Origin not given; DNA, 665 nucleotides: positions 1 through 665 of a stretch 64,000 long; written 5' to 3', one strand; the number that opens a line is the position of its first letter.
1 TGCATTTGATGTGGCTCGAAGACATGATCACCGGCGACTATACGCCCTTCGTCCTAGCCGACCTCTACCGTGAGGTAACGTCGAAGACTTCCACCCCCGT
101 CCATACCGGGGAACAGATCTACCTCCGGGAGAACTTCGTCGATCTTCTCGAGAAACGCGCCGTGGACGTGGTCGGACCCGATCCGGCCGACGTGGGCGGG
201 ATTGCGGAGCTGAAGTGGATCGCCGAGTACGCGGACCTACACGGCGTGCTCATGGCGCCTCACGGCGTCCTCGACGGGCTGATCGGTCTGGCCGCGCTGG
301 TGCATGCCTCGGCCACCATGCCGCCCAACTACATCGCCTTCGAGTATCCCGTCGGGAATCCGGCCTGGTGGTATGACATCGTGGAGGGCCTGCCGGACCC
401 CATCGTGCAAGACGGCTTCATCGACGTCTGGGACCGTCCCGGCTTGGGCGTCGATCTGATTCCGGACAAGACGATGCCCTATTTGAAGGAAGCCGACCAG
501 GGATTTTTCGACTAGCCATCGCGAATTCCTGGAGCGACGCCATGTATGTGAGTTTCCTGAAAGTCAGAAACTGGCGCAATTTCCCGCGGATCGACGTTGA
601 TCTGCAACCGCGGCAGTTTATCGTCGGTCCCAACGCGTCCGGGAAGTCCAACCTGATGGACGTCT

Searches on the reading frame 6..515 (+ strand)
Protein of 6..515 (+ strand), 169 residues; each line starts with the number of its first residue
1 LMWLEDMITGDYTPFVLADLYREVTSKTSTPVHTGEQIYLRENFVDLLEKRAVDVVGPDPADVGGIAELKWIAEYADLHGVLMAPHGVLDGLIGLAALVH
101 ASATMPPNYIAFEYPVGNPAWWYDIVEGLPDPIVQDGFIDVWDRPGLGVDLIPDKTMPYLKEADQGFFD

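Call 3: search_protein_families(library=pfam, proteins=[window:6-515:+], max_evalue=0.01)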
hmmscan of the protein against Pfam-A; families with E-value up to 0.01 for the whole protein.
window:6-515:+ (169 aa): 1 family
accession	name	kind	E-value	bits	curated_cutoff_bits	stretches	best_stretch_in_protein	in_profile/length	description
PF13378.12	MR_MLE_C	-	6.6e-30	104.9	29.4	1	18-154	85-218/219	Enolase C-terminal domain-like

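Call 4: search_protein_families(library=ncbifam, proteins=[window:6-515:+], max_evalue=0.01)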
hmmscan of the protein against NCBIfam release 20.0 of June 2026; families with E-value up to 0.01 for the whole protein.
window:6-515:+ (169 aa): 9 families
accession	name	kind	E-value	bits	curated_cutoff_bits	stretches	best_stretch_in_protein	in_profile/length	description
NF010624.0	PRK14017.1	equivalog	4.8e-21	75.3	311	1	18-152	217-353/382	galactonate dehydratase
NF040790.2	glucon_galact_dh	equivalog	2.7e-13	49.5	750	1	21-151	234-361/390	bifunctional D-gluconate/D-galactonate dehydratase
NF043051.1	ManoateDhtManD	equivalog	2.8e-13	49.5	550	1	2-155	234-379/403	D-mannonate dehydratase ManD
NF011654.0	PRK15072.1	subfamily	1.5e-12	47.1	430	1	2-153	235-378/404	D-galactonate dehydratase family protein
NF047820.1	TalGalacDh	equivalog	1.1e-11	44.3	500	1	23-151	241-356/371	L-talarate/galactarate dehydratase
NF040866.1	AraD_Arch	equivalog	2.9e-11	43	650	1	2-151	222-361/372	arabinonate dehydratase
NF011968.0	PRK15440.1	equivalog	7.5e-10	38.2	393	1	2-157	238-389/395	L-rhamnonate dehydratase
TIGR02534.1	mucon_cyclo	subfamily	2.4e-07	30.1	334.95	1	20-159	229-365/368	muconate/chloromuconate family cycloisomerase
NF043002.1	HProlDhtase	equivalog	1.8e-05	23.8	500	1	24-150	230-353/366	cis-3-hydroxy-L-proline dehydratase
